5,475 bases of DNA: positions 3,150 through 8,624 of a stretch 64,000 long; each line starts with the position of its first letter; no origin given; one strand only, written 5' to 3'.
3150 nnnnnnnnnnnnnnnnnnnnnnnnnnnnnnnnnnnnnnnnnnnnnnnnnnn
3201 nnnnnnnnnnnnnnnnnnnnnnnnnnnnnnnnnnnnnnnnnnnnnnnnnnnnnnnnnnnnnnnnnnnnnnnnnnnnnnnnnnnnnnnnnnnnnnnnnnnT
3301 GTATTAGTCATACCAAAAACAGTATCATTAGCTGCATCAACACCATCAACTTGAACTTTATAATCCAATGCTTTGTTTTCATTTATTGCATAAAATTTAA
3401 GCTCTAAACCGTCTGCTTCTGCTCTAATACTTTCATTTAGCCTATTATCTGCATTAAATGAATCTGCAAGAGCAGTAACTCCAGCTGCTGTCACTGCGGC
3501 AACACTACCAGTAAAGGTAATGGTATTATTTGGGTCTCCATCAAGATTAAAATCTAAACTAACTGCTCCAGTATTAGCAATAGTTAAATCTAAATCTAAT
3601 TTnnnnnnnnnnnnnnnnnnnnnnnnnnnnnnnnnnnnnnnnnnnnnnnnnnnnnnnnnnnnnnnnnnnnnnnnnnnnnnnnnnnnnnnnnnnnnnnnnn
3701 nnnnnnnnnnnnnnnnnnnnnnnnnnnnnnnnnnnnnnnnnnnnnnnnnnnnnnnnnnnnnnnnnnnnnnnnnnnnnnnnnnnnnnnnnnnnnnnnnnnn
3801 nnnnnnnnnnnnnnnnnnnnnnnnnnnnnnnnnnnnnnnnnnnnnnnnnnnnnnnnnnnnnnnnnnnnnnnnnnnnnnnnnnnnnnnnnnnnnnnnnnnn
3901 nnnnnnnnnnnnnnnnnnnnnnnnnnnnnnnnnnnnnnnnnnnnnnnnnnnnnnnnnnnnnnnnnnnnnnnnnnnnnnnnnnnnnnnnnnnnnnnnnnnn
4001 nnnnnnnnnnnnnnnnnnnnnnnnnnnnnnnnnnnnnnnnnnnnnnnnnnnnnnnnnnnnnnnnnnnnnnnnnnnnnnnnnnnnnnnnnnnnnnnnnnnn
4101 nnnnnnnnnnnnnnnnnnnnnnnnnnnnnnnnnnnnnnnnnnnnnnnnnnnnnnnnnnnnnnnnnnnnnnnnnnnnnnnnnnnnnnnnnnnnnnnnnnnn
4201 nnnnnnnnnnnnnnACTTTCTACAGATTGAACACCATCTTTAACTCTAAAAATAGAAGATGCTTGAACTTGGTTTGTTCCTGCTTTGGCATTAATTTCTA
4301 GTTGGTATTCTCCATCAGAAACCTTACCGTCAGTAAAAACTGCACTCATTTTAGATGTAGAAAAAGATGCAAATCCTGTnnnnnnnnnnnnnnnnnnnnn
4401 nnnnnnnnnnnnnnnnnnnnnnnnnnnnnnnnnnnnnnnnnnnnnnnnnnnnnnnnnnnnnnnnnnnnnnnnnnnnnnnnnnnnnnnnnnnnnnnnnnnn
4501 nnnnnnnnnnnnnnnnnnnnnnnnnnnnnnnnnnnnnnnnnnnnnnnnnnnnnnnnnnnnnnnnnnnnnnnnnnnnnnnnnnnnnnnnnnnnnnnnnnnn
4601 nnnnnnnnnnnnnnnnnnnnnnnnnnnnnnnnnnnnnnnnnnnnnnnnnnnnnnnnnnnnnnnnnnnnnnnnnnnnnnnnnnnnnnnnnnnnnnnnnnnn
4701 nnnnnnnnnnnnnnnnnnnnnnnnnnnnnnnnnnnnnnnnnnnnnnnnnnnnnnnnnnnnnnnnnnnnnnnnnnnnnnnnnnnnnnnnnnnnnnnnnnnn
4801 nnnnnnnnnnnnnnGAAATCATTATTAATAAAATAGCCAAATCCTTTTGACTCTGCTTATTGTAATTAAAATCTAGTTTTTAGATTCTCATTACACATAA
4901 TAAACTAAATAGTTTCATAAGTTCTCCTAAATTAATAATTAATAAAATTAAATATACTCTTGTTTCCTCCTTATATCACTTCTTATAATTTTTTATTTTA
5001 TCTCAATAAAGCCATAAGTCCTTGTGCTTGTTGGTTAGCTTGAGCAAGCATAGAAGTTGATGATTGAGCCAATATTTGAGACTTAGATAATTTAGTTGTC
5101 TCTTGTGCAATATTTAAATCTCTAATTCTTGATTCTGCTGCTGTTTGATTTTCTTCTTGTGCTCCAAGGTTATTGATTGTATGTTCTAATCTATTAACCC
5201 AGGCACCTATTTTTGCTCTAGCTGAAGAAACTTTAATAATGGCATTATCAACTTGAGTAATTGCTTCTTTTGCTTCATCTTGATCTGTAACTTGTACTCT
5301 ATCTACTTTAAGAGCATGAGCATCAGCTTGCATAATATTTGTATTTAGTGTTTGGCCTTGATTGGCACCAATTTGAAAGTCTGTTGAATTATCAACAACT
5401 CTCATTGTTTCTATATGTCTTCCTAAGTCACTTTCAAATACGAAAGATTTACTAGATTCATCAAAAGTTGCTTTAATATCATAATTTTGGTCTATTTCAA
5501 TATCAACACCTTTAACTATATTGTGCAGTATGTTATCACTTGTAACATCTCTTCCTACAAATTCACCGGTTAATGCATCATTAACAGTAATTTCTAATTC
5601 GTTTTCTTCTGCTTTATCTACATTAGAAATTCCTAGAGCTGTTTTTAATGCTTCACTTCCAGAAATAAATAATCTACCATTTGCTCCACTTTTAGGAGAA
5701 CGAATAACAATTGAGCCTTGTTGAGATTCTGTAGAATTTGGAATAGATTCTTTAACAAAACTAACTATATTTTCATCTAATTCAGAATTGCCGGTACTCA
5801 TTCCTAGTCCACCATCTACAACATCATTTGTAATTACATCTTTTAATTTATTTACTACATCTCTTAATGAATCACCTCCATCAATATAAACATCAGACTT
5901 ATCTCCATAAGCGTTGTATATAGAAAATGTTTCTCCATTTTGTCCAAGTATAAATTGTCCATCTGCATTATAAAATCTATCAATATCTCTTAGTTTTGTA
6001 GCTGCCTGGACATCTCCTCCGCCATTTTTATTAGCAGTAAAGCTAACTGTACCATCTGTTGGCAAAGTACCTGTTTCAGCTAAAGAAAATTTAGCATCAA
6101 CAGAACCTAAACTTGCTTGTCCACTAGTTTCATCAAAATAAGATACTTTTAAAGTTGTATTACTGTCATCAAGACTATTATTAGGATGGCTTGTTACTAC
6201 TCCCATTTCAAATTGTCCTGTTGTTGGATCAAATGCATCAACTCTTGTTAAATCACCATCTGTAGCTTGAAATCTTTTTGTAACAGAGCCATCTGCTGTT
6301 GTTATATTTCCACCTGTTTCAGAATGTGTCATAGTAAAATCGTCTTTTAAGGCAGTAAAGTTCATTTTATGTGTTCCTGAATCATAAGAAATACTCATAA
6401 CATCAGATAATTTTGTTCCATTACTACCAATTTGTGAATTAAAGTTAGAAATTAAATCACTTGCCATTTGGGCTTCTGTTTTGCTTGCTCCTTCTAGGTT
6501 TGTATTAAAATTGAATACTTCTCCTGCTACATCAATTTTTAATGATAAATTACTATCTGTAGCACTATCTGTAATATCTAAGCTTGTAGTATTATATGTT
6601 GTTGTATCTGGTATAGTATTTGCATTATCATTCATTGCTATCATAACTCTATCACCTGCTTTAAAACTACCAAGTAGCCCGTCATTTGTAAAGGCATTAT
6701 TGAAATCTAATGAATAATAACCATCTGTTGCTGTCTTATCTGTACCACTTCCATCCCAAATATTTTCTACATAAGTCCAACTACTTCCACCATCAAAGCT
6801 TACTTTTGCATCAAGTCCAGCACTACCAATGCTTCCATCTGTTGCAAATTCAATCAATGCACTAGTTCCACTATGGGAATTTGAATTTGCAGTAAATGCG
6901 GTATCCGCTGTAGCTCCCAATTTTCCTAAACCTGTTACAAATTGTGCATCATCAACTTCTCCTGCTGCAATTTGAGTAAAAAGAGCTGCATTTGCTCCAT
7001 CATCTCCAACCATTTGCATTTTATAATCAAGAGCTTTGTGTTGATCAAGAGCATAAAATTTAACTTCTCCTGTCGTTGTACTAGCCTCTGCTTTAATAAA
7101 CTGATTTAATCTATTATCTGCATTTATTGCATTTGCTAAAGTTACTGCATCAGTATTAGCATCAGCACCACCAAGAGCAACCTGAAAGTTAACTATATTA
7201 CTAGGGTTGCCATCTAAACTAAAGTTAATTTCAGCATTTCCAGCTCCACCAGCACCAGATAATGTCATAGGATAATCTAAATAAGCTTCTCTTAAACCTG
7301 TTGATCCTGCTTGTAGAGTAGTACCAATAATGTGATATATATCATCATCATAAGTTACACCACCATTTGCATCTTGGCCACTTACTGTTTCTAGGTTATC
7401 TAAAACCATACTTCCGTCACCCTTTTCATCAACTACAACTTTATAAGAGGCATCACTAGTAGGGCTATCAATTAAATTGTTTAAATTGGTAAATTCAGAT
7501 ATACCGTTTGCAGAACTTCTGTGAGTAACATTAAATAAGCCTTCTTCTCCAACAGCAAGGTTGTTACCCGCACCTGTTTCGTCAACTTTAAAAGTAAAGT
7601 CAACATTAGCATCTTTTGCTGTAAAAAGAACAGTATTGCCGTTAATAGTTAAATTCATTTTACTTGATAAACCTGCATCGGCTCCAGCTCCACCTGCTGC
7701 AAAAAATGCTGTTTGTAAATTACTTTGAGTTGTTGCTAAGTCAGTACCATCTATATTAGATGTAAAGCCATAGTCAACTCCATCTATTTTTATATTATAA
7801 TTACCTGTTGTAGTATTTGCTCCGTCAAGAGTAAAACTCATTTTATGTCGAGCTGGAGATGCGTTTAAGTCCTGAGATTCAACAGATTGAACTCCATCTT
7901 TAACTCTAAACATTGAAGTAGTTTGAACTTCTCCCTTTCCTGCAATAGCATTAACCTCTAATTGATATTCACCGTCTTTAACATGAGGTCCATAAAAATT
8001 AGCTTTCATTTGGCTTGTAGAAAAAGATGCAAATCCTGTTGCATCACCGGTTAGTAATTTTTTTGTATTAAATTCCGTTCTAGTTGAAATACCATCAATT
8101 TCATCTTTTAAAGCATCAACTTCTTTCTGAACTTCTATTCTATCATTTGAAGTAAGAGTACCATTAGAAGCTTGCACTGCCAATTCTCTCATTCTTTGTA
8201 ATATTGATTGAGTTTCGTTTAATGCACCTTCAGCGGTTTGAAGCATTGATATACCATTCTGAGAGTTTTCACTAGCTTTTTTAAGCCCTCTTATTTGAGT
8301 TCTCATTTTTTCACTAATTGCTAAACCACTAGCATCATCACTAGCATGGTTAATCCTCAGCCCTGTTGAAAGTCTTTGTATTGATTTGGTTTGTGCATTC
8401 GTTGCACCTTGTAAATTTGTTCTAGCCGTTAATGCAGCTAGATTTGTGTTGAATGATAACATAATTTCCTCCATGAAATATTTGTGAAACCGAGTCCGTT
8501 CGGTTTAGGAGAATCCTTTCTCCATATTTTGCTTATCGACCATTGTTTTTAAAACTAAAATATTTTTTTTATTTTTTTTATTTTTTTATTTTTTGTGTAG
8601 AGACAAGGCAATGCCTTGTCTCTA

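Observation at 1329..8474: Tandem pair of giant (~1160 aa) flagellins, 3-4 times the size of typical flagellins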

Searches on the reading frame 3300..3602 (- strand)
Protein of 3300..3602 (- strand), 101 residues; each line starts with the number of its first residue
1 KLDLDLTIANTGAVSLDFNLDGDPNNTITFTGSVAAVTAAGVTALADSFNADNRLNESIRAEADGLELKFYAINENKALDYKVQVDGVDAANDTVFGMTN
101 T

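Call 47: search_protein_families(library=pfam, proteins=[window:3300-3602:-], max_evalue=10)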
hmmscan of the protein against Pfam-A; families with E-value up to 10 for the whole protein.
window:3300-3602:- (101 aa): 3 families
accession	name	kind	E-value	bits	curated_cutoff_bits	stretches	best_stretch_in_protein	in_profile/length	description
PF20622.4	Big_15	-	0.024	14.9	27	1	57-94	37-72/82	Bacterial Ig domain (Big_16)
PF11259.13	DUF3060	-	0.048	13.8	23.1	1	25-42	5-22/58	Protein of unknown function (DUF3060)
PF19972.4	TCAD3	-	0.092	13.1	27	1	65-88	6-28/48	Ternary complex associated domain 3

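Call 52: search_protein_families(library=pfam, alignment_id=A2, max_evalue=1)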
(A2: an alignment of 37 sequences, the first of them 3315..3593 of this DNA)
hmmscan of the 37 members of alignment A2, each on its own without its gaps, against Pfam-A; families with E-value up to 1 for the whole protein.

A. member 1, window:3315-3593:- (93 aa): 3 families
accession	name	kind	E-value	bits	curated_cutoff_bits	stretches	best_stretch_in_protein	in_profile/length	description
PF20622.4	Big_15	-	0.023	15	27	1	53-90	36-71/82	Bacterial Ig domain (Big_16)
PF11259.13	DUF3060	-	0.051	13.7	23.1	1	22-39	5-22/58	Protein of unknown function (DUF3060)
PF19972.4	TCAD3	-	0.08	13.3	27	1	62-85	6-28/48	Ternary complex associated domain 3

B. families by the number of members that match (of 37 scanned): 19 families
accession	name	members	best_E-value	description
PF07196.18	Flagellin_IN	4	0.2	Flagellin hook IN motif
PF22744.3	Toast-rack_PspC-Cterm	3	0.15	ToastRack found in some PspC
PF20622.4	Big_15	2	0.014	Bacterial Ig domain (Big_16)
PF11259.13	DUF3060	2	0.023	Protein of unknown function (DUF3060)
PF22599.2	SecDF_P1_head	1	0.00026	SecDF, P1 head subdomain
PF19406.5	PKD_5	1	0.0098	PKD-like domain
PF09136.16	Glucodextran_B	1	0.026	Glucodextranase, domain B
PF08502.15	LeuA_dimer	1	0.028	LeuA allosteric (dimerisation) domain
PF13620.12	CarboxypepD_reg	1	0.036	Carboxypeptidase regulatory-like domain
PF00013.35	KH_1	1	0.07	KH domain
PF02006.22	PPS_PS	1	0.075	Phosphopantothenate/pantothenate synthetase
PF19972.4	TCAD3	1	0.08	Ternary complex associated domain 3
PF17141.9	DUF5114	1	0.09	Domain of unknown function (DUF5114)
PF14301.12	DUF4376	1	0.11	Domain of unknown function (DUF4376)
PF20164.4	GspA_SrpA_N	1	0.11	GspA/SrpA SigLec-like domain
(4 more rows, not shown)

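Call 59: predict_structure(alignment_id=A2)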
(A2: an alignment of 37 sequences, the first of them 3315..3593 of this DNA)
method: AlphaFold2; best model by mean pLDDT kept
length: 93 residues; sequences in the alignment: 37
mean_pLDDT: 79.1   pTM: 0.72
mean pLDDT of the five models: 79.1, 77.9, 76.8, 76.3, 72.1
residues with pLDDT >= 90: 21; 70-90: 50; 50-70: 13; < 50: 9
segments of 3 or more residues with pLDDT < 50: 86-93
pLDDT, mean of each block of 10 residues (from residue 1): 83 82 86 91 93 89 88 62 49 38
secondary structure, 60 per line:
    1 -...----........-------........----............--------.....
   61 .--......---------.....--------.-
elements in order: E2-4 E9-16 E24-31 H36-47 E56-61 E64-69 E79-83

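Call 78: find_homologous_proteins(query=A2, max_evalue=0.001)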
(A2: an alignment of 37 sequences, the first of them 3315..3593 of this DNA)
Query A2 (37 sequences): 1489 candidates shared short words with the query, none scored E <= 0.001.

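Call 81: fold_search(model_id=the predicted structure, library=pdb)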
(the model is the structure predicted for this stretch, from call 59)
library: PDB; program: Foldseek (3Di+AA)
matches with E <= 10: 404; with E <= 0.001: 0
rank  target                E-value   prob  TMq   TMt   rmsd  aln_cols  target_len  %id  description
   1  9cba                  3.2e-02  1.00  0.53  0.14   3.7        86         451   24  Bacteriophage PhiTE contracted tail (released 2025-04-16)
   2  9cb9_A                5.1e-02  1.00  0.58  0.14   2.9        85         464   22  Bacteriophage PhiTE extended tail (released 2025-04-16)
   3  4nx9                  6.1e-02  0.99  0.58  0.24   4.5       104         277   17  Crystal structure of Pseudomonas aeruginosa flagellin FliC (released 2014-01-29)
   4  8kee_C                8.6e-02  0.98  0.57  0.13   3.6        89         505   22  Cyanophage A-1(L) sheath-tube (released 2024-04-10)
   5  8kee_A                1.5e-01  0.98  0.59  0.13   3.1        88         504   22  Cyanophage A-1(L) sheath-tube (released 2024-04-10)
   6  8i4m_A                2.1e-01  0.82  0.49  0.08   5.1        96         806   12  Portal-tail complex structure of the Cyanophage P-SCSP1u (released 2023-11-01)
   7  5fhy_A                2.4e-01  0.69  0.48  0.24   5.9       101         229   15  Crystal structure of FliD (HAP2) from Pseudomonas aeruginosa PAO1 (released 2016-10-05)
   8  9mt4_Q                2.9e-01  0.90  0.61  0.16   3.9       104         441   12  Connector structure of phage JohannRWettstein (Bas63) (released 2025-11-19)
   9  9vvr_d                4.1e-01  0.60  0.50  0.09   4.5       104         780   10  Structure of the bacteriophage E1004 tail (released 2025-11-12)
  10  7y1c_Y                4.4e-01  0.66  0.52  0.09   4.3       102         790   10  CryoEM structure of Klebsiella phage Kp9 tail complex applied with C6 symmetry (released 2023-06-14)
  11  9m6h_A                4.6e-01  0.20  0.37  0.11  14.7       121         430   12  structure of FliD-FliC at a 10:10 stoichiometry (released 2025-07-16)
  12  5axh_A                6.5e-01  0.15  0.30  0.07   6.1       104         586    9  Crystal structure of thermophilic dextranase from Thermoanaerobacter pseudethanolicus, D312G mutant in complex with is (released 2015-11-11)
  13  7fao_A                6.5e-01  0.14  0.26  0.25   9.5        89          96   16  Top7 surface mutant K42A Q43A K46A K57S K58S, and I68R (released 2022-05-18)
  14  6ldv_H                6.5e-01  0.12  0.30  0.18   7.5       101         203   14  Structure antibody F9 in complex with methylated peptide (released 2020-11-25)
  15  6mtm_D                7.3e-01  0.16  0.35  0.22   6.4        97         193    9  Crystal Structure of EM2 TCR in complex with HLA-B*37:01-NP338 (released 2019-02-13)
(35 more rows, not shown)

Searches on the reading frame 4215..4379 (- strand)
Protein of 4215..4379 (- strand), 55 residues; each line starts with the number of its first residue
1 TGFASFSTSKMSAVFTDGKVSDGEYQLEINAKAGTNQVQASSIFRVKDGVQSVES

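Call 47: search_protein_families(library=pfam, proteins=[window:4215-4379:-], max_evalue=10)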
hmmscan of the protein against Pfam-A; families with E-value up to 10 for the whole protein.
window:4215-4379:- (55 aa): 1 family
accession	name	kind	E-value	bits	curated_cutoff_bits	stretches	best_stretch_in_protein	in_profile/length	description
PF11797.14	WxLIP_HBD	-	0.039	14.3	28.9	1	7-48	89-130/138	WxL Interacting Protein, host binding domain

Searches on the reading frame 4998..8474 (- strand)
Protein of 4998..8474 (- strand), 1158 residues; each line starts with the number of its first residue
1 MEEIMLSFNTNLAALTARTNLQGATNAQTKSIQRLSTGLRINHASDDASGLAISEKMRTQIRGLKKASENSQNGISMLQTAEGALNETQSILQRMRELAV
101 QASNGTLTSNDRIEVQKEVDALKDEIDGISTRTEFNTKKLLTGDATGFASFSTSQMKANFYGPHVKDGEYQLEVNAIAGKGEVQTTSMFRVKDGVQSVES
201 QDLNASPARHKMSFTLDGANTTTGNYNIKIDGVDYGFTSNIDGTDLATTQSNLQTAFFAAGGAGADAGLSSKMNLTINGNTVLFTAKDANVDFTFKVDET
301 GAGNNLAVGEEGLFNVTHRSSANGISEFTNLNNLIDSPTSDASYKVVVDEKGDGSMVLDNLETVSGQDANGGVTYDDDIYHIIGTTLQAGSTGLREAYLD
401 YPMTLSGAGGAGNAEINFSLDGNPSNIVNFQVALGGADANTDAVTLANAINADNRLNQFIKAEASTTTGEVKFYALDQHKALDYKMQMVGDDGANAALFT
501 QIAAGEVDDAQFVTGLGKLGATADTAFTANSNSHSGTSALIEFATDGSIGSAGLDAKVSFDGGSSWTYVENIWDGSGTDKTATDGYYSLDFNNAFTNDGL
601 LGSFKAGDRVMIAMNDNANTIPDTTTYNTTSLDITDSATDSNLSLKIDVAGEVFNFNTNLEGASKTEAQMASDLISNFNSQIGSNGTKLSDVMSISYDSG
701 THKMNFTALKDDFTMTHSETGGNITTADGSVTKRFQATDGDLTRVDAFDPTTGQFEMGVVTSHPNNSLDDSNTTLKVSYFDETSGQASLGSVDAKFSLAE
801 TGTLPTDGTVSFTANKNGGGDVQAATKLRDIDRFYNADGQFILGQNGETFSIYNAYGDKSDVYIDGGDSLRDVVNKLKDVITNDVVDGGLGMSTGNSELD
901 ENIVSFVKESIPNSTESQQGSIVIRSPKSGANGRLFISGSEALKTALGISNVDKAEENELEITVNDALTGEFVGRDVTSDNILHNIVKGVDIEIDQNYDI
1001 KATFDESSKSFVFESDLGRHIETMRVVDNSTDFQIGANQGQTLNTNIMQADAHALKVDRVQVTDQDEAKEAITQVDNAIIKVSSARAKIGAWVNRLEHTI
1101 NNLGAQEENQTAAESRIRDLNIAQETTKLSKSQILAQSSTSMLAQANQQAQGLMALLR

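Call 3: search_protein_families(library=pfam, proteins=[window:4998-8474:-], max_evalue=0.01)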
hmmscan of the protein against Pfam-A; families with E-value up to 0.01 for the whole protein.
window:4998-8474:- (1158 aa): 2 families
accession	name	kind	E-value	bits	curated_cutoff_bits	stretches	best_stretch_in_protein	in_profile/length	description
PF00669.25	Flagellin_N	-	1.7e-41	142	26.6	1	8-145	1-138/139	Bacterial flagellin N-terminal helical region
PF00700.27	Flagellin_C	-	2e-21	76.6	23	1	1073-1157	2-86/86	Bacterial flagellin C-terminal helical region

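Call 5: search_protein_families(library=ncbifam, proteins=[window:4998-8474:-], max_evalue=0.01)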
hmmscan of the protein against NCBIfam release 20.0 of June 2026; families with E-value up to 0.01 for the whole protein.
window:4998-8474:- (1158 aa): 26 families (the best 25 are shown)
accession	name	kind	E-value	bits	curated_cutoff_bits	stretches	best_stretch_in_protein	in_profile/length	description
NF009446.0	PRK12804.1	subfamily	2.4e-77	260.4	352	2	8-208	3-205/301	flagellin Hag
NF006466.0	PRK08869.1-1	subfamily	1.7e-70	238.5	426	2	6-145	3-142/377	flagellin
NF009444.0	PRK12802.1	equivalog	3.4e-66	223.6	332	2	5-146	2-143/282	flagellin domain-containing protein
NF006468.0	PRK08869.1-3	subfamily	2.7e-65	220.9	436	2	5-151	2-147/378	polar flagellin E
NF006469.0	PRK08869.1-4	equivalog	6.9e-62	210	627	2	6-151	3-147/377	flagellin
NF009448.0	PRK12806.1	equivalog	3.8e-61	207.3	531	2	8-282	5-265/475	flagellin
NF006467.0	PRK08869.1-2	subfamily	6.1e-58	196.8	443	2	8-147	5-144/400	flagellin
NF038071.1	lat_flg_LafA_2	exception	9.6e-58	195.8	365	2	6-235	3-224/284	lateral flagellin LafA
NF005294.0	PRK06819.1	subfamily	1.1e-52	179.8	387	2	8-146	5-143/376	FliC/FljB family flagellin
NF009449.0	PRK12807.1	subfamily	3.4e-51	174.5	347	2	8-159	3-155/287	flagellin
NF006470.0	PRK08869.1-5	equivalog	2.5e-49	168.5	423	2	5-289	1-270/388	flagellin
NF005953.0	PRK08026.1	subfamily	3.4e-48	165.5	619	2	8-478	5-466/548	FliC/FljB family flagellin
NF009450.0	PRK12808.1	equivalog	6.2e-46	157.9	476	2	8-145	3-140/476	flagellin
NF009445.0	PRK12803.1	equivalog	1.3e-40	139.6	450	2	9-144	4-139/335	flagellin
NF009447.0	PRK12805.1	equivalog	6.1e-39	134.3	404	2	8-153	3-148/287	FliC/FljB family flagellin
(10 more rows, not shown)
